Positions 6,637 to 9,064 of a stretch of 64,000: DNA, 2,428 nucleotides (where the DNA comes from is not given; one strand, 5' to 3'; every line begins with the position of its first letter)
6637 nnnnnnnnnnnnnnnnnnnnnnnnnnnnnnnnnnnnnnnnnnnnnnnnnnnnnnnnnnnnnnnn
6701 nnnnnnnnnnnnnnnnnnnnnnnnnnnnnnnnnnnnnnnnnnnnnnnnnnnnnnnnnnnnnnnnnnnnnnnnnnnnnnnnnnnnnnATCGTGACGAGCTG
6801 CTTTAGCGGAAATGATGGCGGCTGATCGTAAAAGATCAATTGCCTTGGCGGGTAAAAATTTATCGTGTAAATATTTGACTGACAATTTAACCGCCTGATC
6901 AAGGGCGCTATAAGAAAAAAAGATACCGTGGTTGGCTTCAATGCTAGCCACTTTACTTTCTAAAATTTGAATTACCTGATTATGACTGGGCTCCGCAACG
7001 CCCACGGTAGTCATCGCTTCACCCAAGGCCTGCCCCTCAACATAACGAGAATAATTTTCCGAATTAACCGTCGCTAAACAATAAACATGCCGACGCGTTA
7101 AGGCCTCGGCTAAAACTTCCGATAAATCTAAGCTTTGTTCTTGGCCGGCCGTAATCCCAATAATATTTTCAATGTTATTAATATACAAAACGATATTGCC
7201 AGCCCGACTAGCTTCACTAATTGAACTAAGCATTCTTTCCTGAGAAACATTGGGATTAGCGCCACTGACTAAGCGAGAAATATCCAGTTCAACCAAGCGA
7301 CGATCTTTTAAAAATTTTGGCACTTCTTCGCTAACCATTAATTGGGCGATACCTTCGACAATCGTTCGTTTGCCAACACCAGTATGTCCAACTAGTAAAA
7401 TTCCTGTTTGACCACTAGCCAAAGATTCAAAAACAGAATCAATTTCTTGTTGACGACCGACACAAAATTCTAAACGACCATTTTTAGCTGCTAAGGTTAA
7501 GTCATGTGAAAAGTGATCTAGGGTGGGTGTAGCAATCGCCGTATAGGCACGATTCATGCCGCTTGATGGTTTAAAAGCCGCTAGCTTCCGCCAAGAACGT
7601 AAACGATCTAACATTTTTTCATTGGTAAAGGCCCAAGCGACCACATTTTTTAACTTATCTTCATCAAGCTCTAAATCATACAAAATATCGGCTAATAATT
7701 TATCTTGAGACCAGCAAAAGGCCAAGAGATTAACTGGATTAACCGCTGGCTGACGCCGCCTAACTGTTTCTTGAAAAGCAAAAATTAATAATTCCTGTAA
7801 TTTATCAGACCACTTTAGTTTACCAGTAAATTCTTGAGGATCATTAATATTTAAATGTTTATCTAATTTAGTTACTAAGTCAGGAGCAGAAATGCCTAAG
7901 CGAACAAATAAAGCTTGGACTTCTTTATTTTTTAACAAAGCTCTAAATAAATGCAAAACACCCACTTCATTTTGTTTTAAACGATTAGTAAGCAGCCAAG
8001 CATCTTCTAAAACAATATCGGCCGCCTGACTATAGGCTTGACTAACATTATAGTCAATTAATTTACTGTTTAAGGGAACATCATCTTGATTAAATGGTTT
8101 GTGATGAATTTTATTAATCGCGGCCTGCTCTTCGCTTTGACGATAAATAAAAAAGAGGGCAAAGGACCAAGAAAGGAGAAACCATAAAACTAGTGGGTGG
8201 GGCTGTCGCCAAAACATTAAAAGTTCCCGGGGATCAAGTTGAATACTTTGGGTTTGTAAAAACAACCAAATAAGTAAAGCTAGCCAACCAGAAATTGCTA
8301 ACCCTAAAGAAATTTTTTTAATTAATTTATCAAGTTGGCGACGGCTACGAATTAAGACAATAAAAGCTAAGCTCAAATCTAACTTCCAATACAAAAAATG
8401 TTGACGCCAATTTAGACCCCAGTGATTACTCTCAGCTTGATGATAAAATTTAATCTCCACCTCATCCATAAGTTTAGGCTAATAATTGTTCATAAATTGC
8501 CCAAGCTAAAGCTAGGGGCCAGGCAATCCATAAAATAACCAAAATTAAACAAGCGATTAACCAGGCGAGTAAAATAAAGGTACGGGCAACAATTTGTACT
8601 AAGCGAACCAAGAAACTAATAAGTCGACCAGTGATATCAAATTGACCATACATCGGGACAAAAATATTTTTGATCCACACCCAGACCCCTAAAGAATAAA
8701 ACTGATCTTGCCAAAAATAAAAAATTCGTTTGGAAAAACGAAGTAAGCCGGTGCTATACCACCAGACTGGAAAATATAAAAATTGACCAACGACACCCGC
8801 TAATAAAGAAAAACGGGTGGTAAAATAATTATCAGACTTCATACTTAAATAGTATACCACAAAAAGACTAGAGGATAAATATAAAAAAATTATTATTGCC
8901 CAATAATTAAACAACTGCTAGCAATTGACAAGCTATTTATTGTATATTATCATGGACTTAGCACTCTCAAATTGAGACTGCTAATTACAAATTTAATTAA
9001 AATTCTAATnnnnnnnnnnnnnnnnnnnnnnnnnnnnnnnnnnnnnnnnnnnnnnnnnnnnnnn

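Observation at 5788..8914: Membrane-anchored Hsp100/Clp paralog with an inactive first ATPase ring, co-transcribed with a small membrane protein and sharing a CIRCE operator with clpB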

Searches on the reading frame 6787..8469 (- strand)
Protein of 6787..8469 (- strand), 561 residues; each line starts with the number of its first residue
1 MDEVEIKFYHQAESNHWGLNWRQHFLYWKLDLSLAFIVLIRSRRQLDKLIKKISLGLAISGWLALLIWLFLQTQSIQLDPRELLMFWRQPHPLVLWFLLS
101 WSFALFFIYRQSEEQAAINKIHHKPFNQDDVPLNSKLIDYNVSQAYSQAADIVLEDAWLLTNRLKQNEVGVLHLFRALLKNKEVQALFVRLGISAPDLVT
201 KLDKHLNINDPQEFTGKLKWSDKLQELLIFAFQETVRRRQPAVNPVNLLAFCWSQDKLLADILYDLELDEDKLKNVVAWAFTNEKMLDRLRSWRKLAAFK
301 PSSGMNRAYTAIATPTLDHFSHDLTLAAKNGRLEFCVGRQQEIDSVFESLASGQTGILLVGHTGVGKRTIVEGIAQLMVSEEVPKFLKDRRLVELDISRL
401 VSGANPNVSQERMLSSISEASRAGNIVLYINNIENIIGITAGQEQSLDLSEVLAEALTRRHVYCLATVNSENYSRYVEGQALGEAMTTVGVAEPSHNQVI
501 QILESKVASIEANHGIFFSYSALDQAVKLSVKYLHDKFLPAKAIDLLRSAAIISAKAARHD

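Call 9: find_homologous_proteins(query=window:6787-8469:-, max_evalue=0.001)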
Query seq(561 aa) (561 aa): 593 proteins with E <= 0.001 among 8000 candidates; the best 120 are listed.
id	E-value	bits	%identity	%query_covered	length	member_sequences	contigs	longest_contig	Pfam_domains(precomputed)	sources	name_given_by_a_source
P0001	0.0e+0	1243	100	100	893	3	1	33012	PF02861.26,PF00158.33,PF07724.21,PF12775.14,PF00004.36,PF20703.4,PF17871.8,PF07728.21,PF10431.16,PF13191.13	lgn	-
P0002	1.9e-222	758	60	99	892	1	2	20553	PF02861.26,PF00158.33,PF07724.21,PF12775.14,PF00004.36,PF17871.8,PF07728.21,PF10431.16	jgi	jgi:ATP-dependent Clp protease ATP-binding subunit ClpC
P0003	1.0e-216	739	58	96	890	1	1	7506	PF00158.33,PF07724.21,PF12775.14,PF13555.13,PF00004.36,PF17871.8,PF07728.21,PF10431.16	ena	-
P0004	1.2e-216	739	58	98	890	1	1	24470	PF00158.33,PF07724.21,PF12775.14,PF13555.13,PF00004.36,PF17871.8,PF07728.21,PF10431.16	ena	-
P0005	1.2e-216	739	58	98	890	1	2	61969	PF00158.33,PF07724.21,PF12775.14,PF13555.13,PF00004.36,PF17871.8,PF07728.21,PF10431.16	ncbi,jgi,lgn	-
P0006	1.2e-215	736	59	100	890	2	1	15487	PF00158.33,PF07724.21,PF12775.14,PF00004.36,PF20703.4,PF17871.8,PF07728.21,PF10431.16,PF13191.13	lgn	-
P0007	1.3e-215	736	58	98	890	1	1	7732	PF00158.33,PF07724.21,PF12775.14,PF13555.13,PF00004.36,PF17871.8,PF07728.21,PF10431.16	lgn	-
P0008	1.6e-212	725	56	99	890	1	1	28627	PF00158.33,PF07724.21,PF00004.36,PF17871.8,PF07728.21,PF10431.16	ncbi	-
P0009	5.1e-211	720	56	100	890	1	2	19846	PF00158.33,PF07724.21,PF12775.14,PF00004.36,PF17871.8,PF07728.21,PF10431.16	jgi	jgi:ATP-dependent Clp protease ATP-binding subunit ClpC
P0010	4.3e-208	711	57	98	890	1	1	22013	PF00158.33,PF07724.21,PF12775.14,PF00004.36,PF20703.4,PF17871.8,PF07728.21,PF10431.16,PF13191.13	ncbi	-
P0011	3.1e-199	681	57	96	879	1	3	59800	PF02861.26,PF00158.33,PF07724.21,PF12775.14,PF00004.36,PF17871.8,PF07728.21,PF10431.16,PF13191.13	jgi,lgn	jgi:ATP-dependent Clp protease ATP-binding subunit ClpC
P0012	2.1e-197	675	56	97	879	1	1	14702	PF02861.26,PF00158.33,PF07724.21,PF12775.14,PF00004.36,PF17871.8,PF07728.21,PF10431.16,PF13191.13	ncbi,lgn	-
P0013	3.7e-197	675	58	97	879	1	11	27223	PF02861.26,PF00158.33,PF07724.21,PF12775.14,PF00004.36,PF17871.8,PF07728.21,PF10431.16,PF13191.13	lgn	-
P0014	1.6e-195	669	56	97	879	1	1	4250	PF02861.26,PF00158.33,PF07724.21,PF12775.14,PF00004.36,PF17871.8,PF07728.21,PF10431.16,PF13191.13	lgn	-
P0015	2.2e-195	669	56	98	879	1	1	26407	PF02861.26,PF00158.33,PF07724.21,PF00004.36,PF17871.8,PF07728.21,PF10431.16,PF13191.13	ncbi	-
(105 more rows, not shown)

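Call 18: find_related_loci(query=A1, collection=genome_contigs, flank=10000)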
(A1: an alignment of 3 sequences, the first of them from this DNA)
Query A1 (560 aa) in genome_contigs; peptide patterns used: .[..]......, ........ (x = any residue, [..] = any of these).
138 stretches matched a pattern; 86 encode a relative of the query (tblastn E <= 1e-3); the best 80 are kept; 80 distinct loci.
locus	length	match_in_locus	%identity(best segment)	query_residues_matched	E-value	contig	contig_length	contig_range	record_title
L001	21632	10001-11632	56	10-559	0e+0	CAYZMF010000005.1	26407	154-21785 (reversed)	MAG TPA_asm: uncultured Gammaproteobacteria bacterium isolate binchicken_co157_726 genome assembly, contig: NODE_3912_le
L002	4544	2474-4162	50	1-560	0e+0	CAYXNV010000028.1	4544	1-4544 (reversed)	MAG TPA_asm: uncultured Gammaproteobacteria bacterium isolate SRP167671_co1_111 genome assembly, contig: NODE_22378_leng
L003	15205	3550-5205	52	1-560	0e+0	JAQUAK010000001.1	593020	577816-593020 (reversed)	MAG: Patescibacteria group bacterium isolate STC_82 NODE_12_length_593020_cov_6.814130_Sandtown_C, whole genome shotgun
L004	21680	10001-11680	50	1-560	0e+0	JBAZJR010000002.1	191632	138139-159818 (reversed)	MAG: Patescibacteria group bacterium isolate SO_2017_LW4_124 scaffold_230_c1_LW137-91_2017, whole genome shotgun sequenc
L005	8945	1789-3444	50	5-556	0e+0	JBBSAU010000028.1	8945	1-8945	MAG: Patescibacteria group bacterium isolate La6_metabat2.044 La6_metabat2.044_K_3547259_L_8945_cov_22.3054, whole genom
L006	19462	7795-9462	50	5-560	0e+0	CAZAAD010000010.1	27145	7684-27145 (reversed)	MAG TPA_asm: uncultured Gammaproteobacteria bacterium isolate SRP263991_co1_89 genome assembly, contig: NODE_2254_length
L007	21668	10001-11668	49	5-560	0e+0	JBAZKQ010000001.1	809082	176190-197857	MAG: Patescibacteria group bacterium isolate SO_2017_LW4_148 scaffold_12_c1_LW137-91_2017, whole genome shotgun sequence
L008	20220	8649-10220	52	21-549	0e+0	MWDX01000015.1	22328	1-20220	MAG: Parcubacteria group bacterium ADurb.Bin115 BWX82_contig000015, whole genome shotgun sequence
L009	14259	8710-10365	49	5-556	0e+0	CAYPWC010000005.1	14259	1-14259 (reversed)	MAG TPA_asm: uncultured Gammaproteobacteria bacterium isolate SRP192927_co4_865 genome assembly, contig: NODE_9373_lengt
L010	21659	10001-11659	51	1-560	1e-180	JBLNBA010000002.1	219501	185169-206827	MAG: Bacillota bacterium isolate MAG163 PRJNA951521_bin23_renamed_1, whole genome shotgun sequence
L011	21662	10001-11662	50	1-555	1e-180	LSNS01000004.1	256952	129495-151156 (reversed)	MAG: Parcubacteria group bacterium M6-OD1-4 Contig4388, whole genome shotgun sequence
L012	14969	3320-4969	50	4-559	2e-180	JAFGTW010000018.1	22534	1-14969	MAG: Patescibacteria group bacterium isolate ZodW_maxbin.059 k87_5757015, whole genome shotgun sequence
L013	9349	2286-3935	50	4-559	2e-180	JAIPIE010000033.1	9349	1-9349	MAG: Patescibacteria group bacterium isolate Tobar13.5m-G67 Tobar13-5m-C8297, whole genome shotgun sequence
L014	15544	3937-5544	51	21-560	3e-179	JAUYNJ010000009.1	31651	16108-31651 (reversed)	MAG: bacterium isolate C3_metabat.bin.14 C3_k141_91692, whole genome shotgun sequence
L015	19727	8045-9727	49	1-560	6e-179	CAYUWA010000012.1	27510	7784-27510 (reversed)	MAG TPA_asm: uncultured Gammaproteobacteria bacterium isolate binchicken_co113_83 genome assembly, contig: NODE_1893_len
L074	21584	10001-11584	32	23-560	2e-98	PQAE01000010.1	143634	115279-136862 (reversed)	MAG: Parcubacteria group bacterium isolate FeB_17 contig_640, whole genome shotgun sequence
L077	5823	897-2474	31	24-556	9e-88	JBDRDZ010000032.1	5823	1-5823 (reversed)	MAG: Patescibacteria group bacterium isolate MEGAHIT-group-1.29 k141_5550182, whole genome shotgun sequence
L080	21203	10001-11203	33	148-558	3e-72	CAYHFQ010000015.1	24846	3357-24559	MAG TPA_asm: uncultured Gammaproteobacteria bacterium isolate ERP119702_co3_211 genome assembly, contig: NODE_1196_lengt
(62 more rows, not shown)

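Call 42: search_protein_families(library=pfam, proteins=[L074:6931-8088:+, L074:8925-9431:+, L074:12872-14257:+, L074:14281-15549:+, L074:15552-16586:+, L074:16595-17263:+, L080:7266-8438:+, L080:8910-9449:+, L080:12214-13257:+, L077:3561-4802:+], max_evalue=0.0001)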
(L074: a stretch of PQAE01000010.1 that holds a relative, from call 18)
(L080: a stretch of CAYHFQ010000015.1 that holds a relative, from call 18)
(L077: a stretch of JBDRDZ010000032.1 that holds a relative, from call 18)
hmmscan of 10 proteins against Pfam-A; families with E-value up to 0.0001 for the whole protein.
L074:6931-8088:+ (385 aa): 1 family
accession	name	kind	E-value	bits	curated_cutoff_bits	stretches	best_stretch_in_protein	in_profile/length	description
PF01702.25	TGT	-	1.6e-129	432.5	26.3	1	12-384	2-343/357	Queuine tRNA-ribosyltransferase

L074:8925-9431:+ (168 aa): 1 family
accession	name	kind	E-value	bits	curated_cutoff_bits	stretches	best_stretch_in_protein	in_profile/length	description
PF07963.17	N_methyl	-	1.7e-06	27.8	21.2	1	6-30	3-27/27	Prokaryotic N-terminal methylation motif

L074:12872-14257:+ (461 aa): 2 families
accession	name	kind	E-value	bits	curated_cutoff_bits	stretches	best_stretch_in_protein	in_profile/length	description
PF03129.25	HGTP_anticodon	-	2.3e-20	73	21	1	369-458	1-93/94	Anticodon binding domain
PF00587.30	tRNA-synt_2b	-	4e-18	66.6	29.3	1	152-334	6-176/179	tRNA synthetase class II core domain (G, H, P, S and T)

L074:14281-15549:+ (422 aa): 2 families
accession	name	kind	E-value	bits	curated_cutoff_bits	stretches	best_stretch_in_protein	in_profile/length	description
PF00675.25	Peptidase_M16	-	5.4e-38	130.6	22.3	1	16-160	5-148/149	Insulinase (Peptidase family M16)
PF05193.26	Peptidase_M16_C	-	9.1e-37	127.1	23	1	167-342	2-180/181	Peptidase M16 inactive domain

L074:15552-16586:+ (344 aa): 1 family
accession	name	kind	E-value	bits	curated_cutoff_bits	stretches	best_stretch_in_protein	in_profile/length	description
PF01594.21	AI-2E_transport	-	2.8e-70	237.6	34.3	1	14-338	3-327/327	AI-2E family transporter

L074:16595-17263:+ (222 aa): 1 family
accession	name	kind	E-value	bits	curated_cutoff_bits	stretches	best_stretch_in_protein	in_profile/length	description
PF00590.25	TP_methylase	-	2.6e-31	109.6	27.8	1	1-200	1-212/212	Tetrapyrrole (Corrin/Porphyrin) Methylases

L080:7266-8438:+ (390 aa): 1 family
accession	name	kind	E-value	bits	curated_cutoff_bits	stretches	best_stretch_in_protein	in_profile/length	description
PF01702.25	TGT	-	2.2e-131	438.6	26.3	1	25-387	3-338/357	Queuine tRNA-ribosyltransferase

L080:8910-9449:+ (179 aa): 0 families

L080:12214-13257:+ (347 aa): 1 family
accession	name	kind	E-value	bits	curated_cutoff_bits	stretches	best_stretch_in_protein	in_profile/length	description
PF00953.26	Glycos_transf_4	-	8.2e-31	107.6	27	1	90-247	2-159/160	Glycosyl transferase family 4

L077:3561-4802:+ (413 aa): 1 family
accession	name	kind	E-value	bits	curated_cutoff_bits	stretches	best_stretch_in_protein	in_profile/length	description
PF18914.6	DUF5666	-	5.3e-06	27.1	27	0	71-112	15-57/60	Domain of unknown function (DUF5666)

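Call 63: search_protein_families(library=ncbifam, proteins=[L080:12214-13257:+], max_evalue=0.00001)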
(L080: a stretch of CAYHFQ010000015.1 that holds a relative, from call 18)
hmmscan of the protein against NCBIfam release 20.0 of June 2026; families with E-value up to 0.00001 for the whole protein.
L080:12214-13257:+ (347 aa): 3 families
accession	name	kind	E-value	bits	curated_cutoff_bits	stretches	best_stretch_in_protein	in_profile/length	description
TIGR02380.1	ECA_wecA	exception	7.5e-33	114.1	326.05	1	16-315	5-303/346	UDP-N-acetylglucosamine--undecaprenyl-phosphate N-acetylglucosaminephosphotransferase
NF053644.1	MraY_archaea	equivalog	1.8e-18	67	450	1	114-316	151-338/340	pseudomurein biosynthesis MraY family phospho-N-acetylmuramoyl-pentapeptide-transferase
TIGR00445.1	mraY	equivalog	6.4e-12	45.6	192.05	1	46-318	28-315/321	phospho-N-acetylmuramoyl-pentapeptide-transferase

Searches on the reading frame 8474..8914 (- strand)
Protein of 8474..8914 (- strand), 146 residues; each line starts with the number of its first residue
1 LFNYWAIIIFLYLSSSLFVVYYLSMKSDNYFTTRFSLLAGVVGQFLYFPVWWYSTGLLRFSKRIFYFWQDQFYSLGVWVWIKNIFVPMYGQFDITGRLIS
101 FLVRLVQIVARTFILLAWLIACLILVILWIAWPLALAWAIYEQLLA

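Call 3: search_protein_families(library=pfam, proteins=[window:8474-8914:-], max_evalue=0.01)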
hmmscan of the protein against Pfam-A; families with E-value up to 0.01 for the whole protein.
window:8474-8914:- (146 aa): 0 families

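Call 4: search_protein_families(library=ncbifam, proteins=[window:8474-8914:-], max_evalue=0.01)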
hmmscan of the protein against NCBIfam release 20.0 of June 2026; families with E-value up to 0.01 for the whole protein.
window:8474-8914:- (146 aa): 0 families

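Call 27: find_homologous_proteins(query=window:8477-8842:-, max_evalue=0.001)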
Query seq(122 aa) (122 aa): 76 proteins with E <= 0.001 among 94 candidates.
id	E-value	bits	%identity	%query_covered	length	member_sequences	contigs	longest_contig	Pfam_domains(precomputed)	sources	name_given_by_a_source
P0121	8.1e-73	261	100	100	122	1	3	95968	-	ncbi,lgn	-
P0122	8.0e-37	144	63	86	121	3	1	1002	-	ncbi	-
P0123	1.7e-35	140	53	98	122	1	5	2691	-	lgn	-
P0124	2.0e-35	140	58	98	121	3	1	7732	-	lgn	-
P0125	1.7e-34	137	52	100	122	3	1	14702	-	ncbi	-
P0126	6.9e-32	128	53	100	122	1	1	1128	-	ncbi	-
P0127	1.3e-31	128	53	97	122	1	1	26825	-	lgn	-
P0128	3.4e-31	126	50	100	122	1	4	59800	-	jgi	jgi:hypothetical protein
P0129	8.3e-31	125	53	100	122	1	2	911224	-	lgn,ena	-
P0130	1.1e-30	125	51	98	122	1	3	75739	-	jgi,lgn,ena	-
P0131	3.4e-29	120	55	79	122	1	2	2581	-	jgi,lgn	jgi:hypothetical protein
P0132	8.6e-29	118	51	84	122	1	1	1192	-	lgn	-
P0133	1.1e-28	118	51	98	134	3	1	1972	-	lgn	-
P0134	1.1e-28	118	52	100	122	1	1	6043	-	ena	-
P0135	1.8e-28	117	50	100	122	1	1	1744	-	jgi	jgi:hypothetical protein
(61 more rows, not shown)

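Call 43: predict_structure(alignment_id=A3)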
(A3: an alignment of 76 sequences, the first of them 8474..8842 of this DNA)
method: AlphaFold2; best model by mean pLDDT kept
length: 122 residues; sequences in the alignment: 76
mean_pLDDT: 93.2   pTM: 0.74
mean pLDDT of the five models: 93.2, 93.2, 92.2, 91.0, 90.2
residues with pLDDT >= 90: 103; 70-90: 14; 50-70: 4; < 50: 1
segments of 3 or more residues with pLDDT < 50: none
pLDDT, mean of each block of 10 residues (from residue 1): 69 91 93 98 98 96 91 95 98 98 97 95 92
secondary structure, 60 per line:
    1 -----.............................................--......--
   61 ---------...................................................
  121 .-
elements in order: H6-50 H53-58 H70-121

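Call 46: search_protein_families(library=padloc, proteins=[window:8474-8842:-], max_evalue=0.001)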
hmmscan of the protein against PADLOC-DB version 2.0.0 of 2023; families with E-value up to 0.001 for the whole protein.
window:8474-8842:- (122 aa): 0 families
